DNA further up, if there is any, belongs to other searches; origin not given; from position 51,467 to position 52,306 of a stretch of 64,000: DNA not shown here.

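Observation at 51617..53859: Nudix hydrolase flanked by two SLOG-superfamily proteins (DprA-like Rossmann and NDT-like) and a dCTP-deaminase-like gene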

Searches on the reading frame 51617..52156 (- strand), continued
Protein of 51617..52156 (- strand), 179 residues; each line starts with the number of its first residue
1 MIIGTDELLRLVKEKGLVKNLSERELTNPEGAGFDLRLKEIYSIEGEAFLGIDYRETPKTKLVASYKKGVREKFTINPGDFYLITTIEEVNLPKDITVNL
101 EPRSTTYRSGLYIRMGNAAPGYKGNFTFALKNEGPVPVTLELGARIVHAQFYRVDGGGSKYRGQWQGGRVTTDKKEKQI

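Call 40: search_solved_structures(query=A2, max_evalue=0.001, show_alignments=5)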
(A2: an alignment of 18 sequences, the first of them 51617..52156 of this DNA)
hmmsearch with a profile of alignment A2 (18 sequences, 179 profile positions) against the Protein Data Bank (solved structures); distinct sequences matched with E-value up to 0.001: 24.
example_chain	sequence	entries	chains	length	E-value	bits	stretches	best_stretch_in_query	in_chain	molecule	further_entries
9ln0_A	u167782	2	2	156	1e-16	64.1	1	68-177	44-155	dCTP deaminase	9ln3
4xjc_A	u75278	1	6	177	2e-16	63.2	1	32-165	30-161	Deoxycytidine triphosphate deaminase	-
8y1w_A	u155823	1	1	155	3.8e-16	62.3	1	69-169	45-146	dCTP deaminase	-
9w59_A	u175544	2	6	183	3.4e-10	42.9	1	3-166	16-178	Probable deoxyuridine 5'-triphosphate nucleotidohydrolase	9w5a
3km3_A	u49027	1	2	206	6.9e-10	41.9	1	33-141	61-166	Deoxycytidine triphosphate deaminase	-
1xs4_A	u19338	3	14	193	9.7e-09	38.1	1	29-156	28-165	Deoxycytidine triphosphate deaminase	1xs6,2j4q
2qxx_A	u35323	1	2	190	5.3e-08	35.7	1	33-147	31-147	Deoxycytidine triphosphate deaminase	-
1xs1_A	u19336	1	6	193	5.4e-08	35.7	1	29-156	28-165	Deoxycytidine triphosphate deaminase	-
2qlp_A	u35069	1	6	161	5.5e-08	35.7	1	33-146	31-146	Deoxycytidine triphosphate deaminase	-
2v9x_A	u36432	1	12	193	5.5e-08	35.7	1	29-156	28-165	DEOXYCYTIDINE TRIPHOSPHATE DEAMINASE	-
4a6a_A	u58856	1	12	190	5.8e-08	35.6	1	33-147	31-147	DEOXYCYTIDINE TRIPHOSPHATE DEAMINASE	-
2j4h_A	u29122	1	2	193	8.4e-08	35.1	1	29-156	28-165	DEOXYCYTIDINE TRIPHOSPHATE DEAMINASE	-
2yzj_A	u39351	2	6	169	3.6e-07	33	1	52-168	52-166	167aa long hypothetical dUTPase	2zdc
2r9q_A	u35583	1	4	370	5.4e-06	29.2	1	23-151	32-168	2'-deoxycytidine 5'-triphosphate deaminase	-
4dhk_A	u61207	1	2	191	4e-05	26.4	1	33-169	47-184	Deoxycytidine triphosphate deaminase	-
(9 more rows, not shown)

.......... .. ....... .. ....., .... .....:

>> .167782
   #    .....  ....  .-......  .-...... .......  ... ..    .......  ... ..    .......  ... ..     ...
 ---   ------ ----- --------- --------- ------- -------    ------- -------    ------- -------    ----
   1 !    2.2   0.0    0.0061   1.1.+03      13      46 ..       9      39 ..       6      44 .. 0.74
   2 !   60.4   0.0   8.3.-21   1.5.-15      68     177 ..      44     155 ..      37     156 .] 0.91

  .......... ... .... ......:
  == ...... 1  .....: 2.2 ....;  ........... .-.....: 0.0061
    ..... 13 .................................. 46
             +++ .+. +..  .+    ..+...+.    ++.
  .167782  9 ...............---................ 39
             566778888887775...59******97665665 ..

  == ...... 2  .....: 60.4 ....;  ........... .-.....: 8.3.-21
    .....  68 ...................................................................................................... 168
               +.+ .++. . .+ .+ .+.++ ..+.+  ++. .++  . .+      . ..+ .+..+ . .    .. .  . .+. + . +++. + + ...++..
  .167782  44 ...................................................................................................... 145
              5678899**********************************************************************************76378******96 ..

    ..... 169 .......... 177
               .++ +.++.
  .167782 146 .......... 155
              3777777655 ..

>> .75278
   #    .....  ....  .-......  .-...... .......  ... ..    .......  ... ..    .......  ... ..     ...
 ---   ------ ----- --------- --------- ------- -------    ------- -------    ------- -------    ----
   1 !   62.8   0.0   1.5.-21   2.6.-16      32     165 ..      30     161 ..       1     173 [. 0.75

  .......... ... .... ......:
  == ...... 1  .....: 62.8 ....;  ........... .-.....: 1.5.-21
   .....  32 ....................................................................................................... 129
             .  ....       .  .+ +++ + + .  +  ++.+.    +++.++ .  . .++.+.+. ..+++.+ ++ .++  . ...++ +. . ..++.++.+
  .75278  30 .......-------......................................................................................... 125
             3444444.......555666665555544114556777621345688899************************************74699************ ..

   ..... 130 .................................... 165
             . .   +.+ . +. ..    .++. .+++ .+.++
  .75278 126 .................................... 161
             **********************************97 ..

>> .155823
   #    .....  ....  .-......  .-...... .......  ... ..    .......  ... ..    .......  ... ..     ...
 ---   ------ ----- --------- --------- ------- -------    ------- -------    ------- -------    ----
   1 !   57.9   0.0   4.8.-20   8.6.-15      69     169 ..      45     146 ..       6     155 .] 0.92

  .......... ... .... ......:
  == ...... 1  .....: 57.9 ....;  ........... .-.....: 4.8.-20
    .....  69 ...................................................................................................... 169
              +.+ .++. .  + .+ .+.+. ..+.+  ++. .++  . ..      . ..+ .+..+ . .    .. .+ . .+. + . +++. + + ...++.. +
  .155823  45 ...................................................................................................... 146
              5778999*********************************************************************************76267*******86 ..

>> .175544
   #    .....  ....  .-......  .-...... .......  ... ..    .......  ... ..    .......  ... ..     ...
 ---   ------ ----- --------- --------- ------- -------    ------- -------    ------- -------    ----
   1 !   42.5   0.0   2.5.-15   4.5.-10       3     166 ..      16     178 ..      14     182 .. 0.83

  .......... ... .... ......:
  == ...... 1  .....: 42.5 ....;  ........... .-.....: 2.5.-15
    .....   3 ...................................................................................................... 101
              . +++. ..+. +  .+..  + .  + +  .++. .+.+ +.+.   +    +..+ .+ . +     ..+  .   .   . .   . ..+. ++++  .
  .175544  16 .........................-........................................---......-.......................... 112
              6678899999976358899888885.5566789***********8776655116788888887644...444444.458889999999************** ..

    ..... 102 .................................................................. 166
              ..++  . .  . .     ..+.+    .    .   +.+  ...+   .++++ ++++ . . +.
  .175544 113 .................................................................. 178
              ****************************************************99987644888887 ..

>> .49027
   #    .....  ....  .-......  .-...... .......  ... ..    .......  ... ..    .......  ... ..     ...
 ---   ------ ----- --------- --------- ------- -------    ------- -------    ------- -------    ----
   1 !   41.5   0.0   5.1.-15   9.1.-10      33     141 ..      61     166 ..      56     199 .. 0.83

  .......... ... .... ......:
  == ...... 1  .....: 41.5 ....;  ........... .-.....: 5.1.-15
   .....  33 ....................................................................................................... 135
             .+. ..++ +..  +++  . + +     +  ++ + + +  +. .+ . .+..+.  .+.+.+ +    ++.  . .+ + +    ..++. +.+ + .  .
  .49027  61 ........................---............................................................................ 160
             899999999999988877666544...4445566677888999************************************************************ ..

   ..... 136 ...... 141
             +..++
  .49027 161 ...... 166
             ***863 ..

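Call 63: find_encoding_contigs(protein=P0122, flank=5000, max_places=2)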
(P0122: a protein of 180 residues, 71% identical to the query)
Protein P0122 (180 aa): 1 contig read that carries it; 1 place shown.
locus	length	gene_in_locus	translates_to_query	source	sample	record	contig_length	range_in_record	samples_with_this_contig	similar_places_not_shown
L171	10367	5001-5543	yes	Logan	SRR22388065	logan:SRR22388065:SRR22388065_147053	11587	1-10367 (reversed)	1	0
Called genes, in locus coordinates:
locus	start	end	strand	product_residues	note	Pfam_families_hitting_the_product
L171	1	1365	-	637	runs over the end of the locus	-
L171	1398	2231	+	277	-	-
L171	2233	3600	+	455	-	PF08245:Mur_ligase_M, PF27239:FOL3_C, PF02875:Mur_ligase_C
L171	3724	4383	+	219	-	PF02592:Vut_1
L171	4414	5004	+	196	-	PF12917:YfbR-like, PF13023:HD_3, PF01966:HD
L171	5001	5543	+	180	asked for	PF22769:DCD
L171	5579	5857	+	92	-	-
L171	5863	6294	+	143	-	PF01850:PIN (weak)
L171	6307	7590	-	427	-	PF00702:Hydrolase (weak), PF12710:HAD, PF00389:2-Hacid_dh, PF22629:ACT_AHAS_ss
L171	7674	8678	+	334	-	PF00303:Thymidylat_synt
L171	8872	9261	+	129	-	PF00186:DHFR_1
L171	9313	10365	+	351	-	?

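Call 64: find_encoding_contigs(protein=P0129, flank=5000, max_places=2)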
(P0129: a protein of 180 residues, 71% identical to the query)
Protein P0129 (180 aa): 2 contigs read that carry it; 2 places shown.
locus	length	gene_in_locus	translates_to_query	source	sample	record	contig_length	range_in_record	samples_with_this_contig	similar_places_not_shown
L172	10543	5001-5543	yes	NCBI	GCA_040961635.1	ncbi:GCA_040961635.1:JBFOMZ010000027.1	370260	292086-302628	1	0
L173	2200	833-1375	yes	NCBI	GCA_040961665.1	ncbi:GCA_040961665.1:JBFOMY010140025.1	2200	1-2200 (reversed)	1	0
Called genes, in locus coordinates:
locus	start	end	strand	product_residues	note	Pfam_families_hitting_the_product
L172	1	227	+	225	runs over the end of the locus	-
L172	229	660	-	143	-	PF03479:PCC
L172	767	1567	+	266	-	-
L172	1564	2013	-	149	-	PF02502:LacAB_rpiB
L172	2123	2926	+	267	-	PF01026:TatD_DNase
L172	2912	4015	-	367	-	PF13439:Glyco_transf_4 (weak), PF00534:Glycos_transf_1, PF13692:Glyco_trans_1_4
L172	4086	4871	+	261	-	-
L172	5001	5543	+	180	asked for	PF22769:DCD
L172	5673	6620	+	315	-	PF00303:Thymidylat_synt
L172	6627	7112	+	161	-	PF00186:DHFR_1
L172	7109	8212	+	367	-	PF02547:Queuosine_synth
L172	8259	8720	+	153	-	-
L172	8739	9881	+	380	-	PF01702:TGT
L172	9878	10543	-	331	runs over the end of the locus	PF00551:Formyl_trans_N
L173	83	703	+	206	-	-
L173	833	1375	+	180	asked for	PF22769:DCD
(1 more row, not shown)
